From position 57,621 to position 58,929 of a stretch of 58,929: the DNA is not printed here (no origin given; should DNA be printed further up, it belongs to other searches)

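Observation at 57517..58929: Possible peptide-modification (RiPP-like) module cut by the window edge: 70-aa Lys-rich ORF + RRE-like/SagB-ThcOx dehydrogenase + coupled downstream gene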

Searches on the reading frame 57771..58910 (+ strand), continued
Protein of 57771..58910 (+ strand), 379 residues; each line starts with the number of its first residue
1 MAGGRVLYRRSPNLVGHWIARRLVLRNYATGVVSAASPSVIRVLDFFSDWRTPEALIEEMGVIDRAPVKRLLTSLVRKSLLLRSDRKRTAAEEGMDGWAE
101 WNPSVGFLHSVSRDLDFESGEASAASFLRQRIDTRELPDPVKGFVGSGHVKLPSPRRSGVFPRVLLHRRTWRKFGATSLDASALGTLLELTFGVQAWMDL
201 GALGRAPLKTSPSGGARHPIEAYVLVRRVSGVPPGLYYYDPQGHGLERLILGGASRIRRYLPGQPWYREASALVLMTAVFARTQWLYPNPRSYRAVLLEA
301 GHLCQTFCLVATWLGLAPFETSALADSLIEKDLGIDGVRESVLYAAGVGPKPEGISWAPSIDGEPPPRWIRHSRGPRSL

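Call 14: search_solved_structures(query=window:57771-58907:+, max_evalue=1, show_alignments=2)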
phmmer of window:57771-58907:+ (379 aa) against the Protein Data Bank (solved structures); distinct sequences matched with E-value up to 1: 15.
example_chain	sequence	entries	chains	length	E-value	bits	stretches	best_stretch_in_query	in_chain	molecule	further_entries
3eo7_A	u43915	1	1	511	1.9e-23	86.1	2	184-343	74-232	Putative Nitroreductase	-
8pz5_A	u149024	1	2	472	2.8e-10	42.8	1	168-322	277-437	SagB-type dehydrogenase domain protein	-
5lq4_B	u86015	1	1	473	2.8e-10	42.8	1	168-322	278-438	CyaGox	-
5lq4_A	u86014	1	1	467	2.8e-10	42.7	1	168-321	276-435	CyaGox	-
6gos_C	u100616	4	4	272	1e-05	27.7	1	209-337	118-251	Microcin B17-processing protein McbC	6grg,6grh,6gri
7ly5_B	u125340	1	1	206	0.00028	23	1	158-315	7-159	BmdC, oxidase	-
7ly7_B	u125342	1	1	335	0.00079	21.5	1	158-314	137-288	BmdC, Oxidase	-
7ly4_A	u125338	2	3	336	0.00079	21.5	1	158-314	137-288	BmdC, Oxidase | BmdC, NRPS oxidase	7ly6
3hoi_A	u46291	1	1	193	0.0018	20.4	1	151-279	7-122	FMN-dependent nitroreductase BF3017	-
8cqs_A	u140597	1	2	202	0.027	16.5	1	150-278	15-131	Nitroreductase-like protein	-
7f0z_A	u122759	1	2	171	0.32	13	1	89-138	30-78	NsrQ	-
7f0y_A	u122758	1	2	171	0.48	12.4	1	89-139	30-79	NsrQ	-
3pxv_A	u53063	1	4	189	0.51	12.3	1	289-318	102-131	Nitroreductase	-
7f0o_A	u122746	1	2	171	0.84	11.6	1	89-138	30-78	NsrQ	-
7f10_A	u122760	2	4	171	0.84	11.6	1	89-138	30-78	NsrQ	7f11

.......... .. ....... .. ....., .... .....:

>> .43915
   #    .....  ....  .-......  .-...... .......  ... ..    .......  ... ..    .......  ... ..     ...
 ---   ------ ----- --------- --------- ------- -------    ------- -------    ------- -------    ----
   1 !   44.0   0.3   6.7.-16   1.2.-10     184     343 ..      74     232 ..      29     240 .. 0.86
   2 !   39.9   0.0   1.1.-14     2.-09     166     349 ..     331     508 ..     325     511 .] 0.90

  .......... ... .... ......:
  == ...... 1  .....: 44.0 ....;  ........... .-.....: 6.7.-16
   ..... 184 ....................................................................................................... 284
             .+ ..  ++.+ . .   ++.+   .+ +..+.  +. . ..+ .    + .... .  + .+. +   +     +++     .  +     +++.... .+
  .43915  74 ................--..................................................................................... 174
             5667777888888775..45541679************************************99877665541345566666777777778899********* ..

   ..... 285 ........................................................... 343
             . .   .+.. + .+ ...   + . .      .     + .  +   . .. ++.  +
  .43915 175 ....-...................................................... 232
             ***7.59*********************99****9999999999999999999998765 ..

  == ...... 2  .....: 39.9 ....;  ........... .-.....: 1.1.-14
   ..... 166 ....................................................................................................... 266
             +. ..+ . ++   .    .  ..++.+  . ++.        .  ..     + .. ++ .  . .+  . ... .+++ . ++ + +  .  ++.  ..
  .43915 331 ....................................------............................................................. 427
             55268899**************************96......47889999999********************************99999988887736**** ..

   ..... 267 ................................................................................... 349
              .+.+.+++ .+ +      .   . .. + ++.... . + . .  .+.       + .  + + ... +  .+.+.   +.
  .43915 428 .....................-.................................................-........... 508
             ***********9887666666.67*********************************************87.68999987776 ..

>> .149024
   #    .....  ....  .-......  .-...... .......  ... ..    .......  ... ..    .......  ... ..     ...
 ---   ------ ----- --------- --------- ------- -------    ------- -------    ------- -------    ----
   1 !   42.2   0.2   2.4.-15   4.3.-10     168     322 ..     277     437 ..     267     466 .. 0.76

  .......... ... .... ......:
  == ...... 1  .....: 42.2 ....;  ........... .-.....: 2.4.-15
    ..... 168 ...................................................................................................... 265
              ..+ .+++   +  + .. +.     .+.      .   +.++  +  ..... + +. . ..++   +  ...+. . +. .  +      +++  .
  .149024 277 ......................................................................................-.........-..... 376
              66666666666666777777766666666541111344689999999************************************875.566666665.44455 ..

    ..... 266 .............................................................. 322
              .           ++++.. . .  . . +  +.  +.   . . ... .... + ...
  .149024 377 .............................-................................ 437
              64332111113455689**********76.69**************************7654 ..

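Call 17: find_related_loci(query=A1, collection=genome_contigs, flank=6000)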
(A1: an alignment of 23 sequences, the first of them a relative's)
Query A1 (379 aa) in genome_contigs; peptide patterns used: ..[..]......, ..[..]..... (x = any residue, [..] = any of these).
467 stretches matched a pattern; 404 encode a relative of the query (tblastn E <= 1e-3); the best 80 are kept; 80 distinct loci.
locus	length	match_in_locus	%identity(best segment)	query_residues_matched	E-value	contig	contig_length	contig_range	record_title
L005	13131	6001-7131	55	1-375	9e-127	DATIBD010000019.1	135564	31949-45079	MAG TPA_asm: Vicinamibacteria bacterium isolate SMAG_U16281 k141_933167, whole genome shotgun sequence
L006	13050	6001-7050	55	1-349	5e-117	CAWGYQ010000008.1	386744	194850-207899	MAG: uncultured Acidobacteriota bacterium isolate MFD02360.bin.1.179 genome assembly, contig: contig_37332, whole genome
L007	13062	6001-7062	53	5-357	1e-115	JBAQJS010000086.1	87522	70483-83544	MAG: Candidatus Acidiferrales bacterium isolate MFD06488_ilm_asm_bin26 k127_137538, whole genome shotgun sequence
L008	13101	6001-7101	52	1-368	2e-114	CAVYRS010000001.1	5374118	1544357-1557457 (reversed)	MAG: uncultured Acidobacteriota bacterium isolate MFD06229.bin.2.32 genome assembly, contig: contig_2392, whole genome s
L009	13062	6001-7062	53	5-357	2e-113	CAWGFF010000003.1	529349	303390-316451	MAG: uncultured Acidobacteriota bacterium isolate MFD05705.bin.1.72 genome assembly, contig: contig_21195, whole genome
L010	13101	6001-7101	51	3-364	7e-113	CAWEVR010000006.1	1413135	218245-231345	MAG: uncultured Acidobacteriota bacterium isolate MFD09222.bin.1.32 genome assembly, contig: contig_47770, whole genome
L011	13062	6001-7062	53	5-357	8e-113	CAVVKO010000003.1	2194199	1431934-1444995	MAG: uncultured Acidobacteriota bacterium isolate MFD03399.bin.2.5 genome assembly, contig: contig_3291, whole genome sh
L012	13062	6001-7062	51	5-357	9e-113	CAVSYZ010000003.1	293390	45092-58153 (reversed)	MAG: uncultured Acidobacteriota bacterium isolate MFD04463.bin.1.91 genome assembly, contig: contig_20255, whole genome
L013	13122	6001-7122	50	5-377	8e-112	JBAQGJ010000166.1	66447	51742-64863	MAG: Candidatus Acidiferrales bacterium isolate MFD09291_ilm_asm_bin33 k127_137333, whole genome shotgun sequence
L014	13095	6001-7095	51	3-366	3e-111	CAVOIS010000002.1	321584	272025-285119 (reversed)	MAG: uncultured Acidobacteriota bacterium isolate MFD10071.bin.2.117 genome assembly, contig: contig_26696, whole genome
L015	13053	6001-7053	51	3-352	3e-111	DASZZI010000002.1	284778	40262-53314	MAG TPA_asm: Candidatus Acidoferrum sp. isolate SMAG_U6232 k141_163130, whole genome shotgun sequence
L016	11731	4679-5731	52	8-357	3e-111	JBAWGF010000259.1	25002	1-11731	MAG: Candidatus Acidiferrales bacterium isolate MFD04394_ilm_asm_bin14 k127_25051, whole genome shotgun sequence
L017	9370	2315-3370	50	7-359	9e-111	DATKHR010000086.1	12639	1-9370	MAG TPA_asm: Vicinamibacterales bacterium isolate SMAG_U14582 k141_1932235, whole genome shotgun sequence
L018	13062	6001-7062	51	5-357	2e-111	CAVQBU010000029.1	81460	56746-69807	MAG: uncultured Acidobacteriota bacterium isolate MFD01138.bin.3.14 genome assembly, contig: contig_76838, whole genome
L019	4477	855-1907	51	5-354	2e-111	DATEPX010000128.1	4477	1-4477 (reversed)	MAG TPA_asm: Terriglobales bacterium isolate SMAG_U9032 k141_3133478, whole genome shotgun sequence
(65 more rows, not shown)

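Call 28: find_related_loci(query=window:57771-58907:+, collection=metagenome_contigs, flank=5000)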
Query window:57771-58907:+ (379 aa) in metagenome_contigs; peptide patterns used: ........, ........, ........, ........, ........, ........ (x = any residue, [..] = any of these).
443 stretches matched a pattern; 196 encode a relative of the query (tblastn E <= 1e-3); the best 80 are kept; 80 distinct loci.
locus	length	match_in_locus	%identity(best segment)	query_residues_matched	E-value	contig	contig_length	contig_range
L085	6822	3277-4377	78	2-368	0e+0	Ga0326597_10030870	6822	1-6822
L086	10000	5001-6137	77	1-379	0e+0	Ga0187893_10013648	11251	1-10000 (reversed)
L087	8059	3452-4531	73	2-361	3e-172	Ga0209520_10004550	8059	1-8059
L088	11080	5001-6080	73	2-361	4e-172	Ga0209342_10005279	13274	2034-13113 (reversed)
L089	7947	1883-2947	52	5-359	3e-113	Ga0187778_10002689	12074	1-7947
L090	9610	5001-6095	50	3-366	4e-111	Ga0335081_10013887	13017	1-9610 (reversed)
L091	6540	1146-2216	50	4-359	7e-111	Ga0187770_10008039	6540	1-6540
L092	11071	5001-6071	51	3-359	7e-108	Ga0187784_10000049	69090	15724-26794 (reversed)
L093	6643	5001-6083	47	6-368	3e-107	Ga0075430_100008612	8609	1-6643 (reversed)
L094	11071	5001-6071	51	3-359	2e-106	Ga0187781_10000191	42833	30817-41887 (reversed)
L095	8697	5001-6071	50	2-359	2e-106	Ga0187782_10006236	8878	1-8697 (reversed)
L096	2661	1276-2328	51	5-354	5e-110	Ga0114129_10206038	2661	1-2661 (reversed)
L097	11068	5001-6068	51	5-359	6e-105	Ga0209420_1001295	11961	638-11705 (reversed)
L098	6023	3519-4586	49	5-359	2e-104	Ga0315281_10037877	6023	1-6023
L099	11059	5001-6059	48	8-359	6e-104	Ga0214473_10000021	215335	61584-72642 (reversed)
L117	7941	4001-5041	47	4-349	9e-82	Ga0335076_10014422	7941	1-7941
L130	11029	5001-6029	43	9-349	3e-76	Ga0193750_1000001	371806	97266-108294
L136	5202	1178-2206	44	9-349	8e-76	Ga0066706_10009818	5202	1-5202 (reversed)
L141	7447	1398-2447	42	1-349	1e-75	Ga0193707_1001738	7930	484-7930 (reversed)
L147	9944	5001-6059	43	1-352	4e-75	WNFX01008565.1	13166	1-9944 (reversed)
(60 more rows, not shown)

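Call 31: predict_structure(alignment_id=A1)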
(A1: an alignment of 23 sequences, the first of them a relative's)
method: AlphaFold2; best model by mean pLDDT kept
length: 379 residues; sequences in the alignment: 23
mean_pLDDT: 64.8   pTM: 0.55
mean pLDDT of the five models: 64.8, 64.4, 63.9, 63.5, 49.8
residues with pLDDT >= 90: 28; 70-90: 136; 50-70: 127; < 50: 88
segments of 3 or more residues with pLDDT < 50: 97-122, 143-147, 158-175, 211-215, 289-291, 355-379
pLDDT, mean of each block of 10 residues (from residue 1): 75 68 75 82 87 90 84 93 88 60 33 36 58 63 51 57 37 51 83 66 56 54 84 85 80 56 61 78 55 62 72 68 59 66 74 45 32 39
secondary structure, 60 per line:
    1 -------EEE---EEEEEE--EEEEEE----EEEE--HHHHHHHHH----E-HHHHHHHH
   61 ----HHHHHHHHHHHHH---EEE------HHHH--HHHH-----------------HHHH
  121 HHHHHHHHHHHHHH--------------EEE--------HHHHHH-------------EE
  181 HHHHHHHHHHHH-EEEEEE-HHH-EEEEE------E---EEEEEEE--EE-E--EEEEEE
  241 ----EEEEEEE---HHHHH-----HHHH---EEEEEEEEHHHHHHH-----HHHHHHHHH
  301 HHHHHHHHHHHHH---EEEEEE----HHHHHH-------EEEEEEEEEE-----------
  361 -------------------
elements in order: E8-10 E14-19 E22-27 E32-35 H38-46 H53-60 H65-77 E81-83 H90-93 H96-99 H117-134 E149-151 H160-165 H181-192 E194-199 E205-209 E220-226 E235-240 E245-251 H255-259 H265-268 E272-279 H280-286 H292-313 E317-322 H327-332 E340-349

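Call 34: search_protein_families(library=ncbifam, proteins=[L141:1410-2459:+, L141:2491-4914:-, L136:1154-2263:+, L136:2279-4729:-, L147:6159-8207:-, L130:6037-8910:-], max_evalue=0.00001)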
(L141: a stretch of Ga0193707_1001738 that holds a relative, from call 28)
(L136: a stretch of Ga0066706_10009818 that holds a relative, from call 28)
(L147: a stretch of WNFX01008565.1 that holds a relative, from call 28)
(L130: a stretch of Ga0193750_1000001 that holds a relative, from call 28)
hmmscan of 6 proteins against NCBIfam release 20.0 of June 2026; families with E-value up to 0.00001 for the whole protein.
L141:1410-2459:+ (350 aa): 2 families
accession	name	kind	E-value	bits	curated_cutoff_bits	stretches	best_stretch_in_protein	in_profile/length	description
TIGR04511.1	SagB_rel_DH_2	exception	3.6e-53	181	240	1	62-347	72-368/380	putative peptide maturation dehydrogenase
TIGR03605.1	antibiot_sagB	domain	3e-34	118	78.4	1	176-346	1-172/173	SagB family peptide dehydrogenase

L141:2491-4914:- (807 aa): 7 families
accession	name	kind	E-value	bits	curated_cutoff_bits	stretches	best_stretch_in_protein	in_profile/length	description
TIGR02917.1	PEP_TPR_lipo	equivalog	1.1e-10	40.1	312.2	1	473-588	417-531/899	XrtA/PEP-CTERM system TPR-repeat protein PrsT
NF047558.1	TPR_END_plus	domain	1.3e-09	37.9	32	0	747-800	3-55/56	TPR end-of-group domain-containing protein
NF058673.1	LipAdnlyCyLipJMY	equivalog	7.6e-09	34.8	800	1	11-172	288-438/449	bifunctional lipase/adenylate cyclase LipJ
NF009037.0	PRK12370.1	equivalog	6.8e-08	31.3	589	1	253-569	117-420/553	HilA/EilA family virulence transcriptional regulator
TIGR02521.1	type_IV_pilW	equivalog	8.3e-08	32.1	154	0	510-583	123-196/234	type IV pilus biogenesis/stability protein PilW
TIGR02800.1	propeller_TolB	equivalog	1.8e-07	30.5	343.15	1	257-381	22-149/418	Tol-Pal system beta propeller repeat protein TolB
NF040959.1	MamA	equivalog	8.6e-07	28.6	200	0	487-576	105-193/204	magnetosome protein MamA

L136:1154-2263:+ (370 aa): 2 families
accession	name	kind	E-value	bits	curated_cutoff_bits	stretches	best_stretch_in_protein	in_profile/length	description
TIGR04511.1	SagB_rel_DH_2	exception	1.1e-54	186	240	1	67-355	73-371/380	putative peptide maturation dehydrogenase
TIGR03605.1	antibiot_sagB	domain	4.4e-35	120.7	78.4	1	181-351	1-172/173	SagB family peptide dehydrogenase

L136:2279-4729:- (816 aa): 9 families
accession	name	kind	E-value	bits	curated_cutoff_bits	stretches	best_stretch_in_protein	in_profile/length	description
TIGR02917.1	PEP_TPR_lipo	equivalog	9.3e-16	56.9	312.2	1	429-635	169-364/899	XrtA/PEP-CTERM system TPR-repeat protein PrsT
NF040959.1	MamA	equivalog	7.4e-12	45.1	200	1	484-590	93-198/204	magnetosome protein MamA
TIGR02521.1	type_IV_pilW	equivalog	1.7e-09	37.6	154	1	432-596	44-200/234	type IV pilus biogenesis/stability protein PilW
NF047558.1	TPR_END_plus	domain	4.3e-09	36.2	32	0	757-810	3-55/56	TPR end-of-group domain-containing protein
TIGR04510.1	mod_pep_cyc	subfamily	1.3e-08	33.8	400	1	303-483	284-458/814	putative peptide modification system cyclase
NF009037.0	PRK12370.1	equivalog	1.8e-07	29.9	589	1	268-589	123-430/553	HilA/EilA family virulence transcriptional regulator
TIGR02800.1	propeller_TolB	equivalog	2.8e-07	29.8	343.15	1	268-391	24-150/418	Tol-Pal system beta propeller repeat protein TolB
NF033762.1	social_mot_Tgl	equivalog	8.5e-07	28.6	225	0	530-611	30-112/252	social motility TPR repeat lipoprotein Tgl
NF007540.1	PRK10153.1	equivalog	8.7e-07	28.1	400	1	217-454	166-379/516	lysine decarboxylation/transport transcriptional activator CadC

L147:6159-8207:- (682 aa): 9 families
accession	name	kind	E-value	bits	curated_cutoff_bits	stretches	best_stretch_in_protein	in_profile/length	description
TIGR02917.1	PEP_TPR_lipo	equivalog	2.7e-13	48.7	312.2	1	347-463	417-532/899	XrtA/PEP-CTERM system TPR-repeat protein PrsT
TIGR02521.1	type_IV_pilW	equivalog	1.6e-10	41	154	0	384-463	123-202/234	type IV pilus biogenesis/stability protein PilW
NF047558.1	TPR_END_plus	domain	3.5e-10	39.7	32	0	622-675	3-55/56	TPR end-of-group domain-containing protein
NF040959.1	MamA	equivalog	4.9e-09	35.9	200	0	348-457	92-200/204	magnetosome protein MamA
NF033762.1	social_mot_Tgl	equivalog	1.8e-08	34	225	0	554-653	41-132/252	social motility TPR repeat lipoprotein Tgl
NF009037.0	PRK12370.1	equivalog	1.8e-08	33.3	589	1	126-440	116-417/553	HilA/EilA family virulence transcriptional regulator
TIGR02800.1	propeller_TolB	equivalog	5.5e-08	32.2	343.15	1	131-256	22-150/418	Tol-Pal system beta propeller repeat protein TolB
TIGR04510.1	mod_pep_cyc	subfamily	4.8e-07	28.7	400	1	187-474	306-580/814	putative peptide modification system cyclase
NF007540.1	PRK10153.1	equivalog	1.8e-06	27.1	400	1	116-317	188-377/516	lysine decarboxylation/transport transcriptional activator CadC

L130:6037-8910:- (957 aa): 18 families
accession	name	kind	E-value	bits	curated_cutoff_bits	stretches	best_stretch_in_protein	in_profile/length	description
NF033483.0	PknB_PASTA_kin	equivalog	4.8e-58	197.6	450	2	73-210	14-148/563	Stk1 family PASTA domain-containing Ser/Thr kinase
NF052427.1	StpK7MSMEG_1200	equivalog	2.7e-40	138.4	900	2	73-208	14-147/601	serine/threonine protein kinase StpK7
NF047741.1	antiphage_MADS6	equivalog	4e-33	114.8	460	3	73-161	502-584/612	methylation-associated defense system protein kinase MAD6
TIGR03903.1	TOMM_kin_cyc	equivalog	7.4e-32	110.2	705.75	2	91-211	3-121/1267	TOMM system kinase/cyclase fusion protein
NF053615.1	SerThrKinAfsKStmc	equivalog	1.6e-26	93.2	1300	1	71-355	18-264/809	protein serine/threonine kinase AfsK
NF038150.1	lanthi_synth_IV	equivalog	6.4e-26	90.9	650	1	78-367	201-465/851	class IV lanthionine synthetase LanL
NF009651.0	PRK13184.1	equivalog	1.8e-24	85.8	839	1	74-349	10-280/932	serine/threonine-protein kinase PknD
TIGR02917.1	PEP_TPR_lipo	equivalog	1.2e-17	63.1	312.2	2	645-886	311-536/899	XrtA/PEP-CTERM system TPR-repeat protein PrsT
NF033442.0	BREX_PglW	equivalog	2.6e-13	48.7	990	1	74-206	520-646/1391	BREX system serine/threonine kinase PglW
NF043056.1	T4SS_LegK1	equivalog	2.7e-10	39.4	550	1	186-289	206-280/516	Dot/Icm T4SS effector kinase LegK1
NF038151.1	lanthi_synth_III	equivalog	4.5e-10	38.6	575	1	80-204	234-371/833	class III lanthionine synthetase LanKC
NF047558.1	TPR_END_plus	domain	1.2e-09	37.9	32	0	895-948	5-56/56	TPR end-of-group domain-containing protein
NF040959.1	MamA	equivalog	4.7e-09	36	200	1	596-716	72-192/204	magnetosome protein MamA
TIGR02800.1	propeller_TolB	equivalog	4.2e-08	32.6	343.15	1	401-525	24-151/418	Tol-Pal system beta propeller repeat protein TolB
TIGR02521.1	type_IV_pilW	equivalog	6.4e-08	32.4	154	0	564-729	44-201/234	type IV pilus biogenesis/stability protein PilW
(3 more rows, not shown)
